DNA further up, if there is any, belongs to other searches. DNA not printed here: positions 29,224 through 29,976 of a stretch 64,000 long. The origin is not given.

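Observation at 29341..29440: nrdR apparently uses an AUU initiation codon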

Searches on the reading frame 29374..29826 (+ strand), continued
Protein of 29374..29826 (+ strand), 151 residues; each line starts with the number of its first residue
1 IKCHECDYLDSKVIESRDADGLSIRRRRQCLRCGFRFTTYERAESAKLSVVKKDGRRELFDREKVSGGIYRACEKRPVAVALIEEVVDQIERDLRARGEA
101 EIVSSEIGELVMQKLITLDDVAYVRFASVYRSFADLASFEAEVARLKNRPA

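Call 42: find_homologous_proteins(query=P0005, max_evalue=1e-30)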
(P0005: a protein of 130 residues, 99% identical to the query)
Query P0005 (130 aa): 6842 proteins with E <= 1e-30 among 8000 candidates; the best 120 are listed.
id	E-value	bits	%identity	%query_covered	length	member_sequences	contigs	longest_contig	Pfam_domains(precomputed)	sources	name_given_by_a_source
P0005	7.1e-75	266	100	100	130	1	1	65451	PF22811.3,PF03477.22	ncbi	-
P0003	6.6e-73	260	97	100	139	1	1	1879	PF22811.3,PF03477.22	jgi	-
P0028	4.2e-67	241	97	93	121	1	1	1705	PF03477.22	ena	-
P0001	3.5e-66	238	86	100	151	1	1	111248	PF22811.3,PF03477.22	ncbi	-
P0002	1.1e-64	234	84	100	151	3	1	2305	PF22811.3,PF03477.22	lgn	-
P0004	5.1e-63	228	82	100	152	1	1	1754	PF22811.3,PF03477.22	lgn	-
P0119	3.7e-61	222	80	100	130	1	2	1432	PF22811.3,PF03477.22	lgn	-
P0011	4.7e-58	212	79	97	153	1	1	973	PF22811.3,PF03477.22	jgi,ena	-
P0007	1.3e-57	211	75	99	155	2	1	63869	PF22811.3,PF03477.22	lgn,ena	-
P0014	2.3e-57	210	75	98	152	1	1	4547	PF22811.3,PF03477.22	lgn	-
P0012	5.4e-57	209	76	98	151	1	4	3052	PF22811.3,PF03477.22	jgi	jgi:transcriptional repressor NrdR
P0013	7.3e-57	208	77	99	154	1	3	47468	PF22811.3,PF03477.22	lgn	-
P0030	7.6e-57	208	76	98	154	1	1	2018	PF22811.3,PF03477.22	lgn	-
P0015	7.8e-57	208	74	99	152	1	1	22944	PF22811.3,PF03477.22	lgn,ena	-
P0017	8.8e-57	208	75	98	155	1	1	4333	PF22811.3,PF03477.22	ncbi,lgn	-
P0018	9.5e-57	208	76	98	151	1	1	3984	PF22811.3,PF03477.22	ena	-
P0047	1.4e-56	208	75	98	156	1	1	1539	PF22811.3,PF03477.22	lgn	-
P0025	1.8e-56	207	79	97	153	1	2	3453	PF22811.3,PF03477.22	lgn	-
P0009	1.8e-56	207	73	98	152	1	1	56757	PF22811.3,PF03477.22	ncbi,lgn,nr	ncbi:MAG TPA: transcriptional regulator NrdR [Candidatus Dormibacteraeota bacterium]|nr:transcriptio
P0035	2.0e-56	207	76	98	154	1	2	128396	PF22811.3,PF03477.22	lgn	-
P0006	2.2e-56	207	71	91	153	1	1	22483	PF22811.3,PF03477.22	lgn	-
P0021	2.4e-56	207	76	99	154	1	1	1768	PF22811.3,PF03477.22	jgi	jgi:transcriptional repressor NrdR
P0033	2.9e-56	206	74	98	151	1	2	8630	PF22811.3,PF03477.22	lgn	-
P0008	2.9e-56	206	74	98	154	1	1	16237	PF22811.3,PF03477.22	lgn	-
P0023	3.1e-56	206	75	97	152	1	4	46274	PF22811.3,PF03477.22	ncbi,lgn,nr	ncbi:MAG TPA: transcriptional regulator NrdR [Candidatus Saccharimonadales bacterium]|nr:transcripti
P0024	3.4e-56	206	74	99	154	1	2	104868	PF22811.3,PF03477.22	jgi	jgi:transcriptional repressor NrdR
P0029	4.1e-56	206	76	98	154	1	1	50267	PF22811.3,PF03477.22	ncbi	-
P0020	4.3e-56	206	76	99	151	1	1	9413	PF22811.3,PF03477.22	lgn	-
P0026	4.6e-56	206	78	99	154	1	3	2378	PF22811.3,PF03477.22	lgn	-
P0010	4.7e-56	206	73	98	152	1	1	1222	PF22811.3,PF03477.22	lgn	-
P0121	5.0e-56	206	73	98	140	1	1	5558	PF22811.3,PF03477.22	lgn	-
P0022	6.6e-56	205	73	98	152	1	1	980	PF22811.3,PF03477.22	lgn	-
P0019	8.7e-56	205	72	100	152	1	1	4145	PF22811.3,PF03477.22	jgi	jgi:transcriptional repressor NrdR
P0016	1.8e-55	204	73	98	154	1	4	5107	PF22811.3,PF03477.22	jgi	jgi:transcriptional repressor NrdR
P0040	3.9e-55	203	72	99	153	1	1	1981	PF22811.3,PF03477.22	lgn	-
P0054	4.1e-55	203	75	99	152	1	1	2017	PF22811.3,PF03477.22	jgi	jgi:transcriptional repressor NrdR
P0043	4.3e-55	203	74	98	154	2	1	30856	PF22811.3,PF03477.22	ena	-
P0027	6.5e-55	202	71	100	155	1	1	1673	PF22811.3,PF03477.22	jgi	jgi:transcriptional repressor NrdR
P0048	9.4e-55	202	70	98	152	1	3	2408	PF22811.3,PF03477.22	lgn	-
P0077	9.7e-55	202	72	98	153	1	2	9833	PF22811.3,PF03477.22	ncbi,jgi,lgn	-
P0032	1.1e-54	201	74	98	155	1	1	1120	PF22811.3,PF03477.22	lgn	-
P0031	1.2e-54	201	74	98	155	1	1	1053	PF22811.3,PF03477.22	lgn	-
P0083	1.4e-54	201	72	98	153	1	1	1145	PF22811.3,PF03477.22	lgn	-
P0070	1.4e-54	201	72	98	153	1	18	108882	PF22811.3,PF03477.22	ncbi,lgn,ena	-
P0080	1.4e-54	201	72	98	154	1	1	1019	PF22811.3,PF03477.22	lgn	-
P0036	1.5e-54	201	72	99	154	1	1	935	PF22811.3,PF03477.22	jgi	jgi:transcriptional repressor NrdR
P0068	1.6e-54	201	71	99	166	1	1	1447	PF22811.3,PF03477.22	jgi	jgi:transcriptional repressor NrdR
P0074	2.3e-54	200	72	98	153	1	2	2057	PF22811.3,PF03477.22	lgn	-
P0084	2.5e-54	200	72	98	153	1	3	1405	PF22811.3,PF03477.22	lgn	-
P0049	3.2e-54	200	74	99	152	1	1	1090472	PF22811.3,PF03477.22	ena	-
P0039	3.4e-54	200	72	99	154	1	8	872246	PF22811.3,PF03477.22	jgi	jgi:transcriptional repressor NrdR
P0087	3.6e-54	200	72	98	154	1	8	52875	PF22811.3,PF03477.22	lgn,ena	-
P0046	4.0e-54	200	72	98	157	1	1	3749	PF22811.3,PF03477.22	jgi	jgi:transcriptional repressor NrdR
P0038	5.0e-54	199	69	97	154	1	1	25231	PF22811.3,PF03477.22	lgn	-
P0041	5.1e-54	199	72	99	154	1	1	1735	PF22811.3,PF03477.22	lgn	-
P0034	5.3e-54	199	72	98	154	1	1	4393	PF22811.3,PF03477.22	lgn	-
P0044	5.5e-54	199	76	98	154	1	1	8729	PF22811.3,PF03477.22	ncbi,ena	-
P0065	6.0e-54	199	71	99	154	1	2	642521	PF22811.3,PF03477.22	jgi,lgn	jgi:transcriptional repressor NrdR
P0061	6.7e-54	199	73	98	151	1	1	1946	PF22811.3,PF03477.22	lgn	-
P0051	7.0e-54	199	72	98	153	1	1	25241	PF22811.3,PF03477.22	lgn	-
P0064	7.1e-54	199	73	97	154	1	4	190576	PF22811.3,PF03477.22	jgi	jgi:transcriptional repressor NrdR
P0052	7.1e-54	199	73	97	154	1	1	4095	PF22811.3,PF03477.22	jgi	jgi:transcriptional repressor NrdR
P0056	9.1e-54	198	77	94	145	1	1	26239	PF22811.3,PF03477.22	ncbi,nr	ncbi:MAG TPA: transcriptional regulator NrdR, partial [Candidatus Nanoarchaeia archaeon]|nr:transcri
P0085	9.5e-54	198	73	98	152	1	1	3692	PF22811.3,PF03477.22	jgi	jgi:transcriptional repressor NrdR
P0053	1.0e-53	198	72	99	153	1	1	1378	PF22811.3,PF03477.22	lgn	-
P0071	1.3e-53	198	70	98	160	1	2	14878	PF22811.3,PF03477.22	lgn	-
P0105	1.8e-53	197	68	99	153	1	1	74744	PF22811.3,PF03477.22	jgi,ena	-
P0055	1.8e-53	197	72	98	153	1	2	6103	PF22811.3,PF03477.22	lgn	-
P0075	2.1e-53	197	71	98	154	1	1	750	PF22811.3,PF03477.22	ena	-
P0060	2.2e-53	197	72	98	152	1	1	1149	PF22811.3,PF03477.22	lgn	-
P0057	2.5e-53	197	74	98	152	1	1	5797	PF22811.3,PF03477.22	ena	-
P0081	2.5e-53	197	68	99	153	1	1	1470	PF22811.3,PF03477.22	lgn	-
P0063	2.5e-53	197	69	98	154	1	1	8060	PF22811.3,PF03477.22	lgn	-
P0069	2.6e-53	197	69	98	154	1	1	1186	PF22811.3,PF03477.22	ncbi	-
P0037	2.7e-53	197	72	98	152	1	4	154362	PF22811.3,PF03477.22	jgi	jgi:transcriptional repressor NrdR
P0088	3.0e-53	197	70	98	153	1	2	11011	PF22811.3,PF03477.22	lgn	-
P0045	3.3e-53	197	73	98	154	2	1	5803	PF22811.3,PF03477.22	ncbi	-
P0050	3.5e-53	197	72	98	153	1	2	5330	PF22811.3,PF03477.22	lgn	-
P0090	3.7e-53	196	71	98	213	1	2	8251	PF22811.3,PF03477.22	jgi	jgi:transcriptional repressor NrdR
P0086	3.9e-53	196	73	98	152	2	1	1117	PF22811.3,PF03477.22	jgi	jgi:transcriptional repressor NrdR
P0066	4.9e-53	196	69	97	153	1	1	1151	PF22811.3,PF03477.22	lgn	-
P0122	5.0e-53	196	71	99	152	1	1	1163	PF22811.3,PF03477.22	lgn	-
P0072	6.7e-53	196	75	98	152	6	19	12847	PF22811.3,PF03477.22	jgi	jgi:transcriptional repressor NrdR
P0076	6.8e-53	196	68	99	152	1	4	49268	PF22811.3,PF03477.22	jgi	jgi:transcriptional repressor NrdR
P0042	7.9e-53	195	71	98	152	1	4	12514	PF22811.3,PF03477.22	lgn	-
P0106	8.3e-53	195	72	98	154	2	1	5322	PF22811.3,PF03477.22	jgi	jgi:transcriptional repressor NrdR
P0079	8.6e-53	195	68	99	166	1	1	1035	PF22811.3,PF03477.22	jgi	jgi:transcriptional repressor NrdR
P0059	1.0e-52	195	69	98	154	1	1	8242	PF22811.3,PF03477.22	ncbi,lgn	-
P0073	1.1e-52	195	69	99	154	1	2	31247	PF22811.3,PF03477.22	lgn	-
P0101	1.2e-52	195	72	98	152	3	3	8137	PF22811.3,PF03477.22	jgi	jgi:transcriptional repressor NrdR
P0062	1.4e-52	195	70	98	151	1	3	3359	PF22811.3,PF03477.22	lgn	-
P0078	1.4e-52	195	73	98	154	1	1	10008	PF22811.3,PF03477.22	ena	-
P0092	2.3e-52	194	69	98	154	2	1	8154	PF22811.3,PF03477.22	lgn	-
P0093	2.8e-52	194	69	98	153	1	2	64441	PF22811.3,PF03477.22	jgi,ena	-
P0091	2.8e-52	194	71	99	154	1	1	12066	PF22811.3,PF03477.22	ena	-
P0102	2.9e-52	194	71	99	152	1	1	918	PF22811.3,PF03477.22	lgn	-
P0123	3.9e-52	193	71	99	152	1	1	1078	PF22811.3,PF03477.22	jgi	jgi:transcriptional repressor NrdR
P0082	4.8e-52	193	69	99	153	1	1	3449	PF22811.3,PF03477.22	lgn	-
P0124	4.9e-52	193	69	98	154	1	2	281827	PF22811.3,PF03477.22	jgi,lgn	-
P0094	5.0e-52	193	74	96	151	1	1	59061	PF22811.3,PF03477.22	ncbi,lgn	-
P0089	6.6e-52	192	70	98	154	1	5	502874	PF22811.3,PF03477.22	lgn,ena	-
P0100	7.9e-52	192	72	98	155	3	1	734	PF22811.3,PF03477.22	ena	-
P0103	1.0e-51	192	68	98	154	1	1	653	PF22811.3,PF03477.22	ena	-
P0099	1.1e-51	192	69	98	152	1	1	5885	PF22811.3,PF03477.22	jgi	jgi:transcriptional repressor NrdR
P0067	1.2e-51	192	71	99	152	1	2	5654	PF22811.3,PF03477.22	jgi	jgi:transcriptional repressor NrdR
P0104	1.3e-51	191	68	98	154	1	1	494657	PF22811.3,PF03477.22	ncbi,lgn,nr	ncbi:transcriptional repressor NrdR [Patescibacteria group bacterium]|nr:MAG: transcriptional repres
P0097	1.3e-51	191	69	98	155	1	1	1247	PF22811.3,PF03477.22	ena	-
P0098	1.5e-51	191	69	98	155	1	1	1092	PF22811.3,PF03477.22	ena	-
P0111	1.5e-51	191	70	98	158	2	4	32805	PF22811.3,PF03477.22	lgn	-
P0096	1.9e-51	191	71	98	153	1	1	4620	PF22811.3,PF03477.22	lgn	-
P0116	2.6e-51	190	67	98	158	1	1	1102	PF22811.3,PF03477.22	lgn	-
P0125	3.2e-51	190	71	98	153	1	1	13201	PF22811.3,PF03477.22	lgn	-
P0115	5.2e-51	190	72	98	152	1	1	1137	PF22811.3,PF03477.22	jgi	jgi:transcriptional repressor NrdR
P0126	7.1e-51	189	70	98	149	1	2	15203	PF22811.3,PF03477.22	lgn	-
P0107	8.6e-51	189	68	100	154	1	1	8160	PF22811.3,PF03477.22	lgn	-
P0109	1.5e-50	188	65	98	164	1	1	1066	PF22811.3,PF03477.22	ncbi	-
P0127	1.8e-50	188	70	98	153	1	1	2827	PF22811.3,PF03477.22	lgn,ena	-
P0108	2.5e-50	187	69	98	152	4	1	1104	PF22811.3,PF03477.22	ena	-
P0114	3.4e-50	187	67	99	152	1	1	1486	PF22811.3,PF03477.22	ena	-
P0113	3.7e-50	187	69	98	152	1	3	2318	PF22811.3,PF03477.22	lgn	-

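Call 44: find_encoding_contigs(protein=P0121, flank=2500, max_places=2)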
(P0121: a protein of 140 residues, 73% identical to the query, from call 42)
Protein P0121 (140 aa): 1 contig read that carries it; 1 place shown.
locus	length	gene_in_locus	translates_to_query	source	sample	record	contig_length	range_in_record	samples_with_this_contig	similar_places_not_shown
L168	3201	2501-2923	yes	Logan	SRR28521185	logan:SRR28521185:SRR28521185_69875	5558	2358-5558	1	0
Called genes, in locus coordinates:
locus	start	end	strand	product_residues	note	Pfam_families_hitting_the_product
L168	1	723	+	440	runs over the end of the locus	PF00091:Tubulin, PF12327:FtsZ_C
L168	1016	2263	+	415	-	-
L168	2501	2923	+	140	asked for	PF22811:Zn_ribbon_NrdR, PF03477:ATP-cone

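Call 47: list_cluster_members(proteins=[P0005, P0003, P0119])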
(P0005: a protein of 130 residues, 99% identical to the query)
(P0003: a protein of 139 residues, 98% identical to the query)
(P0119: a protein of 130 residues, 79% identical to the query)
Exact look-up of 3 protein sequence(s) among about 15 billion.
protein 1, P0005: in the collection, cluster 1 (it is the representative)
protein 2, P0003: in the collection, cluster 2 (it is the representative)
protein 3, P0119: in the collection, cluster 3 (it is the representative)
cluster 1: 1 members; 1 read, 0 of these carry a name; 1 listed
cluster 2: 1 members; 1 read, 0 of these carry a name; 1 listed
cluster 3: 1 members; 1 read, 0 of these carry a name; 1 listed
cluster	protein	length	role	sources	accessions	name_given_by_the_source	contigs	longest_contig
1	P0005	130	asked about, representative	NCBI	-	-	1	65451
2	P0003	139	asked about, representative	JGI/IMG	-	-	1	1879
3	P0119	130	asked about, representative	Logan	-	-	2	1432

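Call 48: find_encoding_contigs(protein=P0005, flank=500, max_places=2)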
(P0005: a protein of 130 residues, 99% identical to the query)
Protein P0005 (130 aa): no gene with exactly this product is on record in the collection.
